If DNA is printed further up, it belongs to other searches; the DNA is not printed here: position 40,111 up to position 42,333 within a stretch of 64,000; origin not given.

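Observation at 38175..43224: Anaerobic-type Ni-CODH island (cooF-cooS-cooC-FNOR) inserted into conserved housekeeping synteny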

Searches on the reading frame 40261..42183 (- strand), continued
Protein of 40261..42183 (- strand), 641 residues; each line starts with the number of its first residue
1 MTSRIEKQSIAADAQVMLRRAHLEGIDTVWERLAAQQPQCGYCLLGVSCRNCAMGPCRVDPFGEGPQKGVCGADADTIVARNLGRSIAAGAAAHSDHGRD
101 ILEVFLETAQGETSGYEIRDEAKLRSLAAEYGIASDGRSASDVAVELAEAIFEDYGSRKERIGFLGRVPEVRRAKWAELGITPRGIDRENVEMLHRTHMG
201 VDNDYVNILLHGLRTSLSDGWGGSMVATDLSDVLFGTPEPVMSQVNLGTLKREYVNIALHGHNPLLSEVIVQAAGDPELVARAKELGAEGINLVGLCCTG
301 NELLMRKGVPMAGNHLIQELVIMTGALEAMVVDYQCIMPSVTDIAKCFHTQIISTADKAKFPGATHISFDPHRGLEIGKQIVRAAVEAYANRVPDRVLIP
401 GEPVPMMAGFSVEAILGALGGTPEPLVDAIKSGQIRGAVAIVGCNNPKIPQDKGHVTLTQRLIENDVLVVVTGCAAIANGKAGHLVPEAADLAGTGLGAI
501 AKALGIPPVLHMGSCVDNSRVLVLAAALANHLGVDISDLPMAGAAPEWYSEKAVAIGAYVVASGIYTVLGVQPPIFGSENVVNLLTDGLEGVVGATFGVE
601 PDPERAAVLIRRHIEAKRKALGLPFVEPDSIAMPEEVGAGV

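Call 11: find_encoding_contigs(protein=P0013, flank=10000, max_places=3)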
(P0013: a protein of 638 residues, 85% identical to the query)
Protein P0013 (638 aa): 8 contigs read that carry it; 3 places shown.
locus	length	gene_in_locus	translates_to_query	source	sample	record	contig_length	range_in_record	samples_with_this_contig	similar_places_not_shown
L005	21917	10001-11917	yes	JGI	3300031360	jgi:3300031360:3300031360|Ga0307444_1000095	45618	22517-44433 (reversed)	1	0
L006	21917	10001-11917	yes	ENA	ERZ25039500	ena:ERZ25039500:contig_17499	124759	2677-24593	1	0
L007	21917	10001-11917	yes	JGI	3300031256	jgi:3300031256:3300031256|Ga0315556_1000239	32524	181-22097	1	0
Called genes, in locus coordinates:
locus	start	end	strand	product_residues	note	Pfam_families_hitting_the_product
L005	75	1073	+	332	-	PF00348:polyprenyl_synt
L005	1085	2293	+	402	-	-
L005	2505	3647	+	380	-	PF00155:Aminotran_1_2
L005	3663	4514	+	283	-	PF00005:ABC_tran, PF02463:SMC_N (faint), PF13304:AAA_21 (weak)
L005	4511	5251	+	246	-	PF01061:ABC2_membrane, PF12698:ABC2_membrane_3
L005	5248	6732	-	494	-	PF01336:tRNA_anti-codon, PF00152:tRNA-synt_2, PF01409:tRNA-synt_2d (faint)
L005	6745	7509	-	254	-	PF03309:Pan_kinase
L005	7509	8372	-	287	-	PF02569:Pantoate_ligase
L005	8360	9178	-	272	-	PF10727:Rossmann-like, PF10728:DUF2520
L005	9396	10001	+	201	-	PF12797:Fer4_2 (faint), PF13237:Fer4_10 (faint), PF13187:Fer4_9 (weak), PF13247:Fer4_11, PF12838:Fer4_7 (weak), PF25160:LdpA_Fe-S-bd (weak), PF00037:Fer4 (weak), PF12837:Fer4_6 (weak), +2 more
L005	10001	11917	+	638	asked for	PF03063:Prismane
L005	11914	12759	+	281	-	PF01656:CbiA, PF02374:ArsA_ATPase (weak), PF10609:ParA (weak), PF13614:AAA_31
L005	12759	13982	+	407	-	PF01266:DAO (faint), PF01494:FAD_binding_3 (faint), PF03486:HI0933_like (faint), PF07992:Pyr_redox_2, PF13450:NAD_binding_8 (faint), PF13738:Pyr_redox_3 (faint), PF00070:Pyr_redox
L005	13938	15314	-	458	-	PF09335:VTT_dom, PF01569:PAP2 (weak)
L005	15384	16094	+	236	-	PF01135:PCMT (weak), PF02475:TRM5-TYW2_MTfase, PF05175:MTS, PF06325:PrmA, PF09445:Methyltransf_15, PF13649:Methyltransf_25, PF13847:Methyltransf_31, PF08241:Methyltransf_11, +4 more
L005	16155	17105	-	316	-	PF01288:HPPK, PF04191:PEMT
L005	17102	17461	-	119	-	PF02152:FolB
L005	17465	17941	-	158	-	-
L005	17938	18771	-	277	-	PF00809:Pterin_bind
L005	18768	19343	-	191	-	PF01227:GTP_cyclohydroI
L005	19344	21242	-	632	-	PF06480:FtsH_ext, PF00004:AAA, PF07728:AAA_5 (faint), PF17862:AAA_lid_3, PF01434:Peptidase_M41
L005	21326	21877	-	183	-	PF00156:Pribosyltran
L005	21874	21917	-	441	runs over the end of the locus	PF01171:ATP_bind_3, PF11734:TilS_C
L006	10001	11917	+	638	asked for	PF03063:Prismane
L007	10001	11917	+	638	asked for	PF03063:Prismane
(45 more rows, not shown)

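Call 13: find_encoding_contigs(protein=P0038, flank=8000, max_places=1)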
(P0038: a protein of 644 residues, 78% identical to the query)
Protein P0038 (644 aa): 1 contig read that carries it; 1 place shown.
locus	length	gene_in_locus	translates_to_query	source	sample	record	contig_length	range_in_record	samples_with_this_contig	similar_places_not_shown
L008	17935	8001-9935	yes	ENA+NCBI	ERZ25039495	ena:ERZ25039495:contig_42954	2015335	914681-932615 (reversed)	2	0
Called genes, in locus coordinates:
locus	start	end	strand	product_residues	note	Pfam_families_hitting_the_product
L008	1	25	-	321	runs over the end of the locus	-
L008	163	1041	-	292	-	PF01545:Cation_efflux, PF16916:ZT_dimer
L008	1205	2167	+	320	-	PF01066:CDP-OH_P_transf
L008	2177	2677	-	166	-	-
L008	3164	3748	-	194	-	-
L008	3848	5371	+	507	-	-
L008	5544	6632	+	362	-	PF13091:PLDc_2, PF17941:PP_kinase_C_1 (faint), PF00614:PLDc (faint), PF13091:PLDc_2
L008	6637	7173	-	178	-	PF04542:Sigma70_r2, PF08281:Sigma70_r4_2, PF04545:Sigma70_r4 (weak)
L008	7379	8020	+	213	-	PF12797:Fer4_2 (faint), PF13237:Fer4_10 (faint), PF14697:Fer4_21 (faint), PF13187:Fer4_9 (faint), PF13247:Fer4_11, PF12838:Fer4_7 (weak), PF00037:Fer4 (weak), PF12837:Fer4_6 (weak)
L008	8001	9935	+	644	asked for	PF03063:Prismane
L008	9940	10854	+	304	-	PF10609:ParA (weak), PF01656:CbiA, PF02374:ArsA_ATPase (weak), PF13614:AAA_31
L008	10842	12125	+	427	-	PF01266:DAO (faint), PF01494:FAD_binding_3 (faint), PF03486:HI0933_like (faint), PF05834:Lycopene_cycl (faint), PF07992:Pyr_redox_2, PF13450:NAD_binding_8 (faint), PF13738:Pyr_redox_3, PF00070:Pyr_redox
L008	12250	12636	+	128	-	PF17269:DUF5335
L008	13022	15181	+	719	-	PF00989:PAS (faint), PF13188:PAS_8 (faint), PF08447:PAS_3, PF08447:PAS_3, PF08448:PAS_4 (weak), PF00512:HisKA, PF02518:HATPase_c, PF00072:Response_reg, +1 more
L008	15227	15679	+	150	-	-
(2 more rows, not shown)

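Call 14: find_encoding_contigs(protein=P0059, flank=8000, max_places=1)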
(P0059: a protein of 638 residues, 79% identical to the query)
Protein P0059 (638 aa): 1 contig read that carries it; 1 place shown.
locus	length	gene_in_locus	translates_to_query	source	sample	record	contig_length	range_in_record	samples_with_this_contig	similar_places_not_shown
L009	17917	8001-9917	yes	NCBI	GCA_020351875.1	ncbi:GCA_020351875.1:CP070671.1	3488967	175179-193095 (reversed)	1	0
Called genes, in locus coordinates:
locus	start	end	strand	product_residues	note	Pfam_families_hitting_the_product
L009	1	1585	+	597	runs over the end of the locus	PF00317:Ribonuc_red_lgN, PF02867:Ribonuc_red_lgC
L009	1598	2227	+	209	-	PF01810:LysE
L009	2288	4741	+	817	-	PF20437:LonC_helical, PF13654:AAA_32, PF20436:LonB_AAA-LID, PF05362:Lon_C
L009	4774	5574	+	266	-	-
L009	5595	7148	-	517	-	PF01636:APH (weak), PF13671:AAA_33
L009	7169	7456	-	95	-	-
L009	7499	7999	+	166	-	PF13187:Fer4_9 (faint), PF13237:Fer4_10 (faint), PF13247:Fer4_11, PF12837:Fer4_6 (faint), PF12838:Fer4_7 (weak), PF25160:LdpA_Fe-S-bd (weak), PF00037:Fer4 (weak)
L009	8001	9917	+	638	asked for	PF03063:Prismane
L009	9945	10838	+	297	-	PF01656:CbiA, PF02374:ArsA_ATPase, PF10609:ParA, PF13614:AAA_31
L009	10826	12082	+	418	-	PF01266:DAO (faint), PF03486:HI0933_like (faint), PF07992:Pyr_redox_2, PF13454:NAD_binding_9 (faint), PF13738:Pyr_redox_3, PF01593:Amino_oxidase (faint), PF00070:Pyr_redox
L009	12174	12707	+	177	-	PF00719:Pyrophosphatase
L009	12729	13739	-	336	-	PF00296:Bac_luciferase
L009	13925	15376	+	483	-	PF01566:Nramp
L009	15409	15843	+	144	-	PF13474:SnoaL_3, PF14534:DUF4440 (weak)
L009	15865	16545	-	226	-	PF02798:GST_N (weak), PF13409:GST_N_2, PF13417:GST_N_3, PF13410:GST_C_2 (weak)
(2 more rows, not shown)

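Call 15: find_encoding_contigs(protein=P0075, flank=8000, max_places=1)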
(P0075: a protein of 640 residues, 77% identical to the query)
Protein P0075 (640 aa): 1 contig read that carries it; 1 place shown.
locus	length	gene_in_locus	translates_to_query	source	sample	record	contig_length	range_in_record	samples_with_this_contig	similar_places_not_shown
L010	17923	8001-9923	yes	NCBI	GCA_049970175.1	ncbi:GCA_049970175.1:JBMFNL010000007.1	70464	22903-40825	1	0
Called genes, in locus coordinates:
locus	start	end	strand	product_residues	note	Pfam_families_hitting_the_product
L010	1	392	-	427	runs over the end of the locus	PF00709:Adenylsucc_synt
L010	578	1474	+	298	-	PF00398:RrnaAD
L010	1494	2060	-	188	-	PF00293:NUDIX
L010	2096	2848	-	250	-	PF01784:DUF34_NIF3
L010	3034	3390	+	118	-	PF01245:Ribosomal_L19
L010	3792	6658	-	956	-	PF00521:DNA_topoisoIV, PF03989:DNA_gyraseA_C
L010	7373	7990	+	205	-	PF12797:Fer4_2 (faint), PF13187:Fer4_9 (weak), PF13237:Fer4_10, PF13247:Fer4_11, PF25160:LdpA_Fe-S-bd (weak), PF12838:Fer4_7, PF13187:Fer4_9 (weak), PF00037:Fer4 (weak), +5 more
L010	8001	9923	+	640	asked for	PF03063:Prismane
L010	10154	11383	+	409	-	PF00890:FAD_binding_2 (faint), PF01266:DAO (faint), PF01494:FAD_binding_3 (faint), PF03486:HI0933_like (faint), PF05834:Lycopene_cycl (faint), PF07992:Pyr_redox_2, PF13738:Pyr_redox_3, PF00070:Pyr_redox, +1 more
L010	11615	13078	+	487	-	PF03990:DUF348, PF07501:G5, PF06725:3D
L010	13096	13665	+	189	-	PF02887:PK_C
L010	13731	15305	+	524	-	-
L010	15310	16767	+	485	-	-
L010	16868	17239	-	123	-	PF03259:Robl_LC7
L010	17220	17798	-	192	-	PF02870:Methyltransf_1N, PF01035:DNA_binding_1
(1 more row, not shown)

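Call 50: find_encoding_contigs(protein=P0015, flank=7000, max_places=1)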
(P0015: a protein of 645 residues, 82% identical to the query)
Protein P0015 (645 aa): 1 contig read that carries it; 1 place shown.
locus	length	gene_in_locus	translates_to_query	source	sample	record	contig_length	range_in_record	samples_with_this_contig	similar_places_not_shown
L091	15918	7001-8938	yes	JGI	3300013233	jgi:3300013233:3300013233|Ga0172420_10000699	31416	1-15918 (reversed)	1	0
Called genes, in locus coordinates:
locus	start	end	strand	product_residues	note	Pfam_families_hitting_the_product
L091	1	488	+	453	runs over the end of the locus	PF00672:HAMP, PF00512:HisKA, PF02518:HATPase_c, PF13581:HATPase_c_2 (faint)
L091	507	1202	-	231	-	PF01841:Transglut_core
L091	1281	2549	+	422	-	PF04412:AcnX, PF28403:AcnX_2nd, PF28406:AcnX_3rd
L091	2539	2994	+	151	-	PF01989:AcnX_swivel_put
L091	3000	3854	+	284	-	PF01734:Patatin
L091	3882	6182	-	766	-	PF02770:Acyl-CoA_dh_M, PF00441:Acyl-CoA_dh_1, PF22924:ACOX_C_alpha1, PF01756:ACOX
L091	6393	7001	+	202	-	PF12797:Fer4_2 (faint), PF12837:Fer4_6 (faint), PF14697:Fer4_21 (faint), PF13247:Fer4_11, PF12838:Fer4_7, PF25160:LdpA_Fe-S-bd (weak), PF00037:Fer4 (weak), PF13237:Fer4_10 (weak), +2 more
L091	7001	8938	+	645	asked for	PF03063:Prismane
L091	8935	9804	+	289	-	PF01656:CbiA, PF02374:ArsA_ATPase (weak), PF10609:ParA (weak), PF13614:AAA_31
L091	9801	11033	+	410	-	PF01266:DAO (faint), PF01494:FAD_binding_3 (faint), PF07992:Pyr_redox_2, PF13450:NAD_binding_8 (faint), PF13454:NAD_binding_9 (faint), PF13738:Pyr_redox_3 (weak), PF00070:Pyr_redox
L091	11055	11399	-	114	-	PF12973:Cupin_7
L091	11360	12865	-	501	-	PF00795:CN_hydrolase, PF11010:DUF2848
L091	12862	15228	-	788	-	PF01315:Ald_Xan_dh_C, PF02738:MoCoBD_1, PF20256:MoCoBD_2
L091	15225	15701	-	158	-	PF00111:Fer2, PF01799:Fer2_2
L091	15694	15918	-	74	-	?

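Call 51: find_encoding_contigs(protein=P0026, flank=7000, max_places=1)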
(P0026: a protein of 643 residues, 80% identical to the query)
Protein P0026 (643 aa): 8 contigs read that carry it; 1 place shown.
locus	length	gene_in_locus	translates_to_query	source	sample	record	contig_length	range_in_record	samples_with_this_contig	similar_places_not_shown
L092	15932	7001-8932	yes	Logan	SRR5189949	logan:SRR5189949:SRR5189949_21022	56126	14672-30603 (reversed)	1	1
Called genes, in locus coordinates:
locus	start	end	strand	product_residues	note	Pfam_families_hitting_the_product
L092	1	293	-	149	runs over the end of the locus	PF00436:SSB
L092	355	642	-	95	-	PF01250:Ribosomal_S6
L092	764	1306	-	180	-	PF02643:DUF192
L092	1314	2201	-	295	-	PF02548:Pantoate_transf, PF13714:PEP_mutase (faint)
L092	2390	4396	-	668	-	PF01590:GAF, PF13185:GAF_2, PF13492:GAF_3, PF13185:GAF_2 (weak), PF01590:GAF (weak), PF13492:GAF_3, PF01590:GAF (weak), PF00990:GGDEF, +1 more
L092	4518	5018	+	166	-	PF03551:PadR, PF10400:Vir_act_alpha_C (weak)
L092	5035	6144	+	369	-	PF01658:Inos-1-P_synth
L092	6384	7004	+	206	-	PF12797:Fer4_2 (weak), PF13187:Fer4_9 (weak), PF13247:Fer4_11, PF25160:LdpA_Fe-S-bd (weak), PF00037:Fer4 (weak), PF12837:Fer4_6 (weak), PF13237:Fer4_10 (weak), PF12838:Fer4_7 (weak), +2 more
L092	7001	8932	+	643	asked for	PF03063:Prismane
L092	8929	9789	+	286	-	PF00142:Fer4_NifH (weak), PF10609:ParA, PF01656:CbiA, PF02374:ArsA_ATPase, PF13614:AAA_31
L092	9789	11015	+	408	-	PF01266:DAO (faint), PF03486:HI0933_like (faint), PF07992:Pyr_redox_2, PF13450:NAD_binding_8 (faint), PF13738:Pyr_redox_3, PF00070:Pyr_redox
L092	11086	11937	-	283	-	PF06267:DUF1028, PF08823:PG_binding_2 (weak)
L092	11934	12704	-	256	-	PF01261:AP_endonuc_2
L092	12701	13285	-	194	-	-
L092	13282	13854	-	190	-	PF00156:Pribosyltran (weak)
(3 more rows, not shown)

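Call 52: find_encoding_contigs(protein=P0004, flank=7000, max_places=1)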
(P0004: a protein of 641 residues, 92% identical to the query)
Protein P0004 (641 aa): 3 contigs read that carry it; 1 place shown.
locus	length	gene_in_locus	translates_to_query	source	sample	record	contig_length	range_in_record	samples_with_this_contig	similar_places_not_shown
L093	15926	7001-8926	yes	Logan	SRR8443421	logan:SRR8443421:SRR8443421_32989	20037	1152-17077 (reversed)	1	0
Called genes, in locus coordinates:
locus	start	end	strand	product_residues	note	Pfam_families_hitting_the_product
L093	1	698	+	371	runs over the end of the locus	-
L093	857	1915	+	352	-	PF00155:Aminotran_1_2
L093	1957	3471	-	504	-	PF01336:tRNA_anti-codon, PF00152:tRNA-synt_2, PF01409:tRNA-synt_2d (faint)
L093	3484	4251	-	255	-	PF03309:Pan_kinase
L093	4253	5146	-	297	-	PF02569:Pantoate_ligase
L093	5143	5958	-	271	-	PF03807:F420_oxidored (weak), PF10727:Rossmann-like (weak), PF10728:DUF2520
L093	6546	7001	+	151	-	PF12838:Fer4_7 (faint), PF13187:Fer4_9 (faint), PF13247:Fer4_11, PF13484:Fer4_16 (faint), PF25160:LdpA_Fe-S-bd (weak), PF12837:Fer4_6 (weak), PF13237:Fer4_10 (weak), PF00037:Fer4 (weak)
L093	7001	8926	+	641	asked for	PF03063:Prismane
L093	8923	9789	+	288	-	PF10609:ParA (faint), PF01656:CbiA, PF02374:ArsA_ATPase (weak), PF13614:AAA_31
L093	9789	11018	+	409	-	PF01266:DAO (faint), PF01494:FAD_binding_3 (faint), PF03486:HI0933_like (faint), PF07992:Pyr_redox_2, PF13450:NAD_binding_8 (faint), PF13738:Pyr_redox_3 (weak), PF00070:Pyr_redox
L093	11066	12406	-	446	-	PF09335:VTT_dom, PF01569:PAP2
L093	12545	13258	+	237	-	PF01135:PCMT (weak), PF02475:TRM5-TYW2_MTfase (weak), PF01170:UPF0020 (weak), PF05175:MTS, PF06325:PrmA, PF13649:Methyltransf_25, PF13847:Methyltransf_31, PF08241:Methyltransf_11, +4 more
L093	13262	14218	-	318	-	PF01288:HPPK, PF06966:DUF1295 (weak), PF04140:ICMT (weak), PF04191:PEMT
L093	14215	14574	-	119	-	PF02152:FolB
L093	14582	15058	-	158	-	-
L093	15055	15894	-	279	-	PF00809:Pterin_bind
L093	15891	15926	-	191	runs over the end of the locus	PF01227:GTP_cyclohydroI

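Call 69: search_dna_similar(query=window:40261-42183:-, collection=plasmids, mode=protein, max_rows=15, max_evalue=1e-50)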
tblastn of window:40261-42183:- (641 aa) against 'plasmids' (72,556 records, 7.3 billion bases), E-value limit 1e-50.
Records with a match: 2; places in all: 2; records where one place covers at least 80% of the query: 2.
Best place of each record, by identity: <60% 2.
By first word of the organism name: Acetoanaerobium 1; Ruminococcus 1.
By predicted mobility (MOB-suite, as given by PLSDB): non-mobilizable 1; conjugative 1.
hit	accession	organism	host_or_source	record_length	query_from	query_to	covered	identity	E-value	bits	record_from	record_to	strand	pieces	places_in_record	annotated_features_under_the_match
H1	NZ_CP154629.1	Acetoanaerobium noterae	cell culture,Sludge of a digestion ...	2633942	17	623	95%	50.6%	0e+0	583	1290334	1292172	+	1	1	none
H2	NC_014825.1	Ruminococcus albus 7 = DSM 20455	-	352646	5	622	96%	37.6%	8e-115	385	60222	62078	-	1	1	cooS: anaerobic carbon-monoxide dehydrogenase catalytic subunit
